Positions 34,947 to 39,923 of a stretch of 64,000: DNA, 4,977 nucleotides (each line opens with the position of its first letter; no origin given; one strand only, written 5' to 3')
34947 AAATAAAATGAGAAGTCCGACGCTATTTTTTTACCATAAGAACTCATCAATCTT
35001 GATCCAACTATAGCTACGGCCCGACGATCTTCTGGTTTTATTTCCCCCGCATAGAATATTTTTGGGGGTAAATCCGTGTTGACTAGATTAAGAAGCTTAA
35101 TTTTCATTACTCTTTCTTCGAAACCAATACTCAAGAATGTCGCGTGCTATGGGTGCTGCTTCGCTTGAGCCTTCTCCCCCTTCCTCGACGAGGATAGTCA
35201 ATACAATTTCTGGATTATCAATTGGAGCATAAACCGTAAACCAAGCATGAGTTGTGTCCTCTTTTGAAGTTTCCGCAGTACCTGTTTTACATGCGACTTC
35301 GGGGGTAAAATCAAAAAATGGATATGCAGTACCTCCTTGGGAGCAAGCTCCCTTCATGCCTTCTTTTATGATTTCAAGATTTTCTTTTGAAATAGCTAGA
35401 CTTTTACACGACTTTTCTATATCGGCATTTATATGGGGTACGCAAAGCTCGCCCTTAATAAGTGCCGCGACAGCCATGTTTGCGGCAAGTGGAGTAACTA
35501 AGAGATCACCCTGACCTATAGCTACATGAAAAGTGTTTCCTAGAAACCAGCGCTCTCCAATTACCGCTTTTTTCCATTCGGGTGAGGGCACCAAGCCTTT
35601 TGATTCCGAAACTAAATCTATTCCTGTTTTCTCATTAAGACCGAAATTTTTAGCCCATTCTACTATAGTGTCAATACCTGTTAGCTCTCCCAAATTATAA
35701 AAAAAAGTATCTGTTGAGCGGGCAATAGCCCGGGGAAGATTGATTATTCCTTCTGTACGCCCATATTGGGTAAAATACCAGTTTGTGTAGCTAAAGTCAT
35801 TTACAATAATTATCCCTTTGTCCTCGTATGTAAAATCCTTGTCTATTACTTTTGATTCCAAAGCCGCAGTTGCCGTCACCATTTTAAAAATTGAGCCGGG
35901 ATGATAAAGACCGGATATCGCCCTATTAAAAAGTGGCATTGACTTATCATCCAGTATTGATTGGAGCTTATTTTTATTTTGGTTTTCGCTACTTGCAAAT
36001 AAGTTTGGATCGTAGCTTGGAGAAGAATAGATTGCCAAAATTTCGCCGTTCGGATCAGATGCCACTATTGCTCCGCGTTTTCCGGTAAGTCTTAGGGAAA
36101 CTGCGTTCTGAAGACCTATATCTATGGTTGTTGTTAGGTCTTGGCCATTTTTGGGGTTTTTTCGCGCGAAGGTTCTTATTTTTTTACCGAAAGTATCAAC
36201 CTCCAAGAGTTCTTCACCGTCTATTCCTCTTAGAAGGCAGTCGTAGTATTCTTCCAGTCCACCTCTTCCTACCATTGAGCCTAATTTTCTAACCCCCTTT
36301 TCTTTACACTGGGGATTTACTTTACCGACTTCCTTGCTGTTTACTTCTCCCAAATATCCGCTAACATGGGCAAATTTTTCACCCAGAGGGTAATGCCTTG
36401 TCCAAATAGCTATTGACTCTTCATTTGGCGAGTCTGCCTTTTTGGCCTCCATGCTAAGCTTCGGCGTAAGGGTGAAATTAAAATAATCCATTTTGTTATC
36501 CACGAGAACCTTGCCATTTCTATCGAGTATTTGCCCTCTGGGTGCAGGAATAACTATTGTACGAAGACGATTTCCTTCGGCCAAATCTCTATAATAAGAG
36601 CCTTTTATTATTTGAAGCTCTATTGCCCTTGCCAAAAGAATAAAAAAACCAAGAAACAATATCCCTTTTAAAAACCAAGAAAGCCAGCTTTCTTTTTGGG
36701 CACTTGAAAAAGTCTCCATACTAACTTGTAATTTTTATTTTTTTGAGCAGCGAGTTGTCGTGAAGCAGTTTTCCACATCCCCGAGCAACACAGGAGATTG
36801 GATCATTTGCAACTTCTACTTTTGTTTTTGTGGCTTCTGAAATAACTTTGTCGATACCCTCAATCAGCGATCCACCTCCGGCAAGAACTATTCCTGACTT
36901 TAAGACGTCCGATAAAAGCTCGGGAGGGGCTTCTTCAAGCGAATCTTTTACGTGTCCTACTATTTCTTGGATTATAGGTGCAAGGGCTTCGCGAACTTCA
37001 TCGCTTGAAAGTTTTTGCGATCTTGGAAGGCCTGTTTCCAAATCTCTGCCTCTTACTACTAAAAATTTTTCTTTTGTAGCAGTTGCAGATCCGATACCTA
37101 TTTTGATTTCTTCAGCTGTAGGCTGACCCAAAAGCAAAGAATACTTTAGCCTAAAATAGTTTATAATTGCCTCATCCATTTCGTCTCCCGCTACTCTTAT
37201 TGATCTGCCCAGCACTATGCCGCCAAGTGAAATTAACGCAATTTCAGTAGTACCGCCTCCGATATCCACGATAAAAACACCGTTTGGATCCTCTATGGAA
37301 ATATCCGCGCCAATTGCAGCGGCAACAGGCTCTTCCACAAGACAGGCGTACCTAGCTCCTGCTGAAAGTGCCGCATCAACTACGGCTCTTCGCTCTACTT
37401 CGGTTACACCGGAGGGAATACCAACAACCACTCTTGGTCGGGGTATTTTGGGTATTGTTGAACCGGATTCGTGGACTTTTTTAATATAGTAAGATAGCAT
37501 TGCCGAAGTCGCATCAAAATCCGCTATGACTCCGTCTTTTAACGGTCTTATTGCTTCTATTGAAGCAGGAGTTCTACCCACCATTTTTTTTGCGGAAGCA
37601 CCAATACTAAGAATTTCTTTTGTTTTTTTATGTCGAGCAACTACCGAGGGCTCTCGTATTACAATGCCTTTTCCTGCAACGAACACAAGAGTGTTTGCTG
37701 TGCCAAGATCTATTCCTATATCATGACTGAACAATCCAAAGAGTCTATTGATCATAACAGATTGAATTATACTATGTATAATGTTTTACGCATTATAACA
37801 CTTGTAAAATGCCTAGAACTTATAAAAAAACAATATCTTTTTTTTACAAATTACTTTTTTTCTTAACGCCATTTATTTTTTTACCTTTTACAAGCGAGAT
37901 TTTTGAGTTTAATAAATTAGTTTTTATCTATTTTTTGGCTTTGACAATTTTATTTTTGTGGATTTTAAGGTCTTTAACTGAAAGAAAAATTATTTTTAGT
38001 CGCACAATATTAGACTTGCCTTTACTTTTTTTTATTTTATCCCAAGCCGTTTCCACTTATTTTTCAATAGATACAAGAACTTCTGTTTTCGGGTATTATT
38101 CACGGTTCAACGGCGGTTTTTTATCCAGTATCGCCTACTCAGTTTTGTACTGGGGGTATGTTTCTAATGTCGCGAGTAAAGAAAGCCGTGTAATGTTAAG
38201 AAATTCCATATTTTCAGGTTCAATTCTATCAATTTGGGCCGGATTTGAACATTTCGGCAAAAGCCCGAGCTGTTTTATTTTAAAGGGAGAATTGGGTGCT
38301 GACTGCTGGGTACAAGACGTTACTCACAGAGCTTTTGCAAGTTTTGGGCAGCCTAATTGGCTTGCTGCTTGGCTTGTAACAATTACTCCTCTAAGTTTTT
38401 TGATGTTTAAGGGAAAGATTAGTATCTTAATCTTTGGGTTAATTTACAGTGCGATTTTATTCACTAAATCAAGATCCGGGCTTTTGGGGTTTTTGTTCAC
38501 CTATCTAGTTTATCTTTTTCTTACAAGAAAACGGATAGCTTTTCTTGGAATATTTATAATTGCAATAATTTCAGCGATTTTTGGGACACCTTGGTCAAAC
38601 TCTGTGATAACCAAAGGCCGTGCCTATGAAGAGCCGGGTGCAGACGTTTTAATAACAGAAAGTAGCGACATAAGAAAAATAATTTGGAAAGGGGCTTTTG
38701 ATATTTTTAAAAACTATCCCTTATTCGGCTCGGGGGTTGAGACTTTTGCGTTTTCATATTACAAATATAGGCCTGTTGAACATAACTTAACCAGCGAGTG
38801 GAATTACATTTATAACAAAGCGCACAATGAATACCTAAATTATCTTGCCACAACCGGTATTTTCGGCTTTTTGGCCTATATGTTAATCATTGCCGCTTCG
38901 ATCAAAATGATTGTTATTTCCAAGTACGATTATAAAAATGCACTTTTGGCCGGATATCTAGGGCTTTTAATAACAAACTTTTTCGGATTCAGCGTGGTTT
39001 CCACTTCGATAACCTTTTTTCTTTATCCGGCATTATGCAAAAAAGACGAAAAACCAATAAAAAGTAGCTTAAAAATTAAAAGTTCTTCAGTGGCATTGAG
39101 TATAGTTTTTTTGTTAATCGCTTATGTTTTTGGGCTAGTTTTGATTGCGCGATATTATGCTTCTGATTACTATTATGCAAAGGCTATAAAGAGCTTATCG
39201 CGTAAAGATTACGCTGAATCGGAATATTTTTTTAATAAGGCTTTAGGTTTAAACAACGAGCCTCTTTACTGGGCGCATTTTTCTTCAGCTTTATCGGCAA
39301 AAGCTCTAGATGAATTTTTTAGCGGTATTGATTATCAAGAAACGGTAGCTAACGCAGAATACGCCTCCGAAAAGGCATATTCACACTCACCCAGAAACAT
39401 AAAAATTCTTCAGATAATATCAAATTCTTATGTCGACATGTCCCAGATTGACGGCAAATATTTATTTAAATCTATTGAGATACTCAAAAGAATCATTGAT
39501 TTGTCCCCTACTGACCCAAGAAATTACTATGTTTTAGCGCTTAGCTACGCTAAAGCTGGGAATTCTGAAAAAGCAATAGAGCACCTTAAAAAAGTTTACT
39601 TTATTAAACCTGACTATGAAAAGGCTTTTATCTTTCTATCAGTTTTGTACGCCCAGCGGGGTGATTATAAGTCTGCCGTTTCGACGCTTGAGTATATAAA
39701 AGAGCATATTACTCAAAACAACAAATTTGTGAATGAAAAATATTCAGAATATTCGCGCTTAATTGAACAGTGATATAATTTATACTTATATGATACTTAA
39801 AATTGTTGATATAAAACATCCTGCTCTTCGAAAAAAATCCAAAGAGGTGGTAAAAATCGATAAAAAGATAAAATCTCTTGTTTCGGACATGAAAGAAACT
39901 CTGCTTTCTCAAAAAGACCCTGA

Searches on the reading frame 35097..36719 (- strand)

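Call 85: search_protein_families(library=pfam, proteins=[window:35097-36719:-], max_evalue=0.0001)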
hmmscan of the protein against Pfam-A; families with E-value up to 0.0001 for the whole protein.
window:35097-36719:- (540 aa): 2 families
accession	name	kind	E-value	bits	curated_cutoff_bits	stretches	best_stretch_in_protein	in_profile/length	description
PF00905.27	Transpeptidase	-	4.8e-58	197.2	22.1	1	216-530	1-299/299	Penicillin binding protein transpeptidase domain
PF03717.20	PBP_dimer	-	3.1e-23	83.6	24.4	2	95-183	95-178/180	Penicillin-binding Protein dimerisation domain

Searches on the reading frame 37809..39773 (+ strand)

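Call 85: search_protein_families(library=pfam, proteins=[window:37809-39773:+], max_evalue=0.0001)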
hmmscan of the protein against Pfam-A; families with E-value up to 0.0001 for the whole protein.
window:37809-39773:+ (654 aa): 7 families
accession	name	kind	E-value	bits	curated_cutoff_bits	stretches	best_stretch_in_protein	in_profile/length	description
PF04932.20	Wzy_C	-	2.4e-21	76.5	31.7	1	209-358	3-149/149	O-Antigen ligase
PF07719.23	TPR_2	-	2.4e-08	33.9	27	0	571-602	2-33/34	Tetratricopeptide repeat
PF14559.12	TPR_19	-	6.8e-07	30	25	0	582-628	3-49/68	Tetratricopeptide repeat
PF12895.13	ANAPC3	-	2.7e-06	28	27.2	1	558-627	11-79/82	Anaphase-promoting complex, cyclosome, subunit 3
PF13181.12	TPR_8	-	8.3e-06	26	25.7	0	571-602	2-33/34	Tetratricopeptide repeat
PF23914.1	TPR_CcmH_CycH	-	1e-05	25.9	42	0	512-596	65-147/158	Cytochrome c-type biogenesis protein H TPR domain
PF00515.34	TPR_1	-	2e-05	24.7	27.8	0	573-603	4-34/34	Tetratricopeptide repeat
